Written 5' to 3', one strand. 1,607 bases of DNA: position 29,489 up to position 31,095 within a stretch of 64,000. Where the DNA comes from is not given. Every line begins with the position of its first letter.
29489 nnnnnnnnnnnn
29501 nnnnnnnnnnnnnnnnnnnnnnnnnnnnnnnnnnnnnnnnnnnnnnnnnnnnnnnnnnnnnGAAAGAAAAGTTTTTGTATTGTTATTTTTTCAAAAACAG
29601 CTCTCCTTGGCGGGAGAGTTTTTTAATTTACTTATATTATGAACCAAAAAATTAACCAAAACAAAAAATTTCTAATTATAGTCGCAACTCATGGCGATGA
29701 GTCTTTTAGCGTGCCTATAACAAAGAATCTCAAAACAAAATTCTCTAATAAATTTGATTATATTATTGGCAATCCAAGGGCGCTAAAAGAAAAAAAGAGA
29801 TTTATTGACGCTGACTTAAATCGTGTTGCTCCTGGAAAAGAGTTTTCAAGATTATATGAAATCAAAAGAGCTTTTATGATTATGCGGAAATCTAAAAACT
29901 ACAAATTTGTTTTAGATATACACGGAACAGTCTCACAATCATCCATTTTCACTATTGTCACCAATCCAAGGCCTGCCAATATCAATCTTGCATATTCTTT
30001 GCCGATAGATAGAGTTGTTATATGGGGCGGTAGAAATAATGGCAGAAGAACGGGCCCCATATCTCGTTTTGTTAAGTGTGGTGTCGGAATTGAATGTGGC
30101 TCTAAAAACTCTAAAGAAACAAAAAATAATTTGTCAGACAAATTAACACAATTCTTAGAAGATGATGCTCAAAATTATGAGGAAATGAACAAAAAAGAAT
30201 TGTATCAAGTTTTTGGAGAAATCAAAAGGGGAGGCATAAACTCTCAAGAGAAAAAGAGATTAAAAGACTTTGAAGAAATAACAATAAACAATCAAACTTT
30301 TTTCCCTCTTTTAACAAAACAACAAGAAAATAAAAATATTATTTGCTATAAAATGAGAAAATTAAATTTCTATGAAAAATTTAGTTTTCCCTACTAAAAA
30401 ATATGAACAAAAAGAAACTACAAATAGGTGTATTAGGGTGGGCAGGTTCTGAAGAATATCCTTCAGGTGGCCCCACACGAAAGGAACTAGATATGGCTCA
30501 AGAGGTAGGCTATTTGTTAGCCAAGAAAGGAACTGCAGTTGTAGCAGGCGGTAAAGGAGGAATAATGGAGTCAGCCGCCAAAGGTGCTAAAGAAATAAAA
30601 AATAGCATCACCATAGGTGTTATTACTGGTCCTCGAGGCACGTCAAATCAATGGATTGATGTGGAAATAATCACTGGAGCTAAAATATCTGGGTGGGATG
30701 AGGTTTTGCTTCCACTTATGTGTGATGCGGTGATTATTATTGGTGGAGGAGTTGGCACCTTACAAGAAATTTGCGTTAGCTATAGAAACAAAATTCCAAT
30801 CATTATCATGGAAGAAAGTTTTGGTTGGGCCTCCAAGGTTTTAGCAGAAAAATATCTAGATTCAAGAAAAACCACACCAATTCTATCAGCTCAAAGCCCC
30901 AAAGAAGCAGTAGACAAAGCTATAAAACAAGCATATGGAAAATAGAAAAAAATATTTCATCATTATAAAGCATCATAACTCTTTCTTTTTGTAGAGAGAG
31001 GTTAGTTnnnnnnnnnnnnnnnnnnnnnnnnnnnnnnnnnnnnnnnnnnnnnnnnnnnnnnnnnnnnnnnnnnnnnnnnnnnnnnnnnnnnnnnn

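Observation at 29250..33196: Island cargo: YerC/TrpR-like regulator, AstE/AspA zinc hydrolase, LOG/TIGR00725 (SLOG) protein and PRTase, convergent with a KAP NTPase - candidate undescribed nucleotide-centred conflict or salvage module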

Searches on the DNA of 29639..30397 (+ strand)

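Call 72: search_rna_families(sources=[L103, L108, L111, L117, L119, L125, L067, L086, L123, L048, L063, L079, L078, L116], threshold=gathering)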
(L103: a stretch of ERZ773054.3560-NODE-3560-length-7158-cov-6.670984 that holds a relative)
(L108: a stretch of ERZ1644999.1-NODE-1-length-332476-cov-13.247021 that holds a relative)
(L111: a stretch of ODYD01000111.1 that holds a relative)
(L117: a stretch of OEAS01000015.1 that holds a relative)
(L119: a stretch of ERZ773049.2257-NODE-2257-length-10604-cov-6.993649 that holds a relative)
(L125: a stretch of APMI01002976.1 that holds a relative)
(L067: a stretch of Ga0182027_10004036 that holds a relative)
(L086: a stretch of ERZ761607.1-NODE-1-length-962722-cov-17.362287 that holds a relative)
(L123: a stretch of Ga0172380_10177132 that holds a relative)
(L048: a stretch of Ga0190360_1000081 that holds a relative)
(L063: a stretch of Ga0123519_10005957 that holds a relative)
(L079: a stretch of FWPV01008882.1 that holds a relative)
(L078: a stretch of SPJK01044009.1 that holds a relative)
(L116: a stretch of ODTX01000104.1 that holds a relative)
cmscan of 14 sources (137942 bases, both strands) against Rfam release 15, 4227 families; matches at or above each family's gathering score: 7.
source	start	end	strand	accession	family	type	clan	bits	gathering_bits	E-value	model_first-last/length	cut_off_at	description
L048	7436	7507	+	RF00005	tRNA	Gene; tRNA;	CL00001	71.1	29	3.4e-13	1-71/71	no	tRNA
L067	7328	7399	+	RF00005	tRNA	Gene; tRNA;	CL00001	63.9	29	3.3e-11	1-71/71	no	tRNA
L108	2885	2956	-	RF00005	tRNA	Gene; tRNA;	CL00001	62.7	29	6.8e-11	1-71/71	no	tRNA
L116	9108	9179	-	RF00005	tRNA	Gene; tRNA;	CL00001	62.7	29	6.8e-11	1-71/71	no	tRNA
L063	5209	5292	-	RF00005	tRNA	Gene; tRNA;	CL00001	61.4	29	1.6e-10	1-71/71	no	tRNA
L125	2291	2362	-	RF00005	tRNA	Gene; tRNA;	CL00001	61.3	29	1.7e-10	1-71/71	no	tRNA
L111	8449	8532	-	RF00005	tRNA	Gene; tRNA;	CL00001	55.8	29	5.6e-09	1-71/71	no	tRNA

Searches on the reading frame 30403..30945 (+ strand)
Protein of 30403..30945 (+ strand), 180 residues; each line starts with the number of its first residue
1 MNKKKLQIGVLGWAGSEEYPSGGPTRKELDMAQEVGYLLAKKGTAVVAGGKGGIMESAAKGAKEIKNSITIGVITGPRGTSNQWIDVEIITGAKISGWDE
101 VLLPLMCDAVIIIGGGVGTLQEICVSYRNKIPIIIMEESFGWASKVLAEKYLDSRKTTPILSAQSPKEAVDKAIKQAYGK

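Call 4: search_protein_families(library=pfam, proteins=[window:30403-30945:+], max_evalue=0.1)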
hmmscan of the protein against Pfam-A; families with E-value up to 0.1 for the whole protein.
window:30403-30945:+ (180 aa): 4 families
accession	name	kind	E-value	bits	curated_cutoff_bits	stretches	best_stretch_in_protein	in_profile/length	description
PF18306.6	LDcluster4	-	1.9e-30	105.9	26.3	1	5-170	1-151/151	SLOG cluster4 family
PF18171.6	LSDAT_prok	-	0.00025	20.8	25.4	1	107-168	124-182/195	SLOG in TRPM, prokaryote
PF03641.19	Lysine_decarbox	-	0.0042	17.7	27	1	105-171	51-129/131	Possible lysine decarboxylase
PF02481.21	DNA_processg_A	-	0.074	12.7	29.6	0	24-76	55-106/212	DNA recombination-mediator protein A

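Call 5: search_protein_families(library=ncbifam, proteins=[window:30403-30945:+], max_evalue=0.1)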
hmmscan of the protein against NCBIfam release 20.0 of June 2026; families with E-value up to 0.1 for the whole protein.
window:30403-30945:+ (180 aa): 4 families
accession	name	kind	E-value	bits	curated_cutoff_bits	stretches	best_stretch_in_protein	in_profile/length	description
TIGR00725.1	TIGR00725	hypoth_equivalog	4.4e-27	94.5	106.9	1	25-174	13-159/159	TIGR00725 family protein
TIGR00730.1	TIGR00730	subfamily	4e-09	36.5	96.35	1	27-124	16-114/178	TIGR00730 family Rossman fold protein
NF058542.1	CtkRMPhLog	equivalog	3.2e-08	33.7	300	1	19-125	7-115/177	cytokinin riboside 5'-monophosphate phosphoribohydrolase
NF038390.1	Nsidase_PpnN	equivalog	0.02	13.7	450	0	26-123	158-262/450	nucleotide 5'-monophosphate nucleosidase PpnN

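Call 6: search_protein_families(library=padloc, proteins=[window:30403-30945:+], max_evalue=0.1)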
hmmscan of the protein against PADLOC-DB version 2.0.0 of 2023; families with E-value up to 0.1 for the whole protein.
window:30403-30945:+ (180 aa): 1 family
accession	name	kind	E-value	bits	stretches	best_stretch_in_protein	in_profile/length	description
PDLC03927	PsyrA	-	0.0021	15.2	1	25-73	143-190/398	-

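Call 51: search_solved_structures(query=window:30403-30945:+, max_evalue=0.01)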
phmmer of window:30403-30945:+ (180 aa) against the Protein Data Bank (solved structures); distinct sequences matched with E-value up to 0.01: 11.
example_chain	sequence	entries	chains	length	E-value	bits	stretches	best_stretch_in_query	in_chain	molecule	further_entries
1rcu_A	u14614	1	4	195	3.2e-17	66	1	10-176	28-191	conserved hypothetical protein VT76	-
6y01_AAA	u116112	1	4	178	4.3e-13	52.5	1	23-139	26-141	p450 cytochrome, putative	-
2iz5_A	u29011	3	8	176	2.4e-11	46.8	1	25-136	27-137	MOCO CARRIER PROTEIN | MOLYBDENUM COFACTOR CARRIER PROTEIN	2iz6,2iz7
3qua_A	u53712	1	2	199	7.7e-06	28.9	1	19-125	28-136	Putative uncharacterized protein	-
5zi9_A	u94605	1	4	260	4.6e-05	26.4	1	19-124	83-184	Cytokinin riboside 5'-monophosphate phosphoribohydrolase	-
7w2i_A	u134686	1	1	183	9.9e-05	25.3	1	19-126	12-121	Cytokinin riboside 5'-monophosphate phosphoribohydrolase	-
7w2i_B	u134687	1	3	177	0.00011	25.2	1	19-126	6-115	Cytokinin riboside 5'-monophosphate phosphoribohydrolase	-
9us2_A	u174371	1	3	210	0.00048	23.1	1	35-124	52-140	Cytokinin riboside 5'-monophosphate phosphoribohydrolase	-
1weh_A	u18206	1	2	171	0.0008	22.3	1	35-127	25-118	Conserved hypothetical protein TT1887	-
5wq3_A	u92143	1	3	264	0.0057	19.6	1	33-140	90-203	Cytokinin riboside 5'-monophosphate phosphoribohydrolase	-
1wek_A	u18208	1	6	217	0.0066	19.4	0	5-123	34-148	hypothetical protein TT1465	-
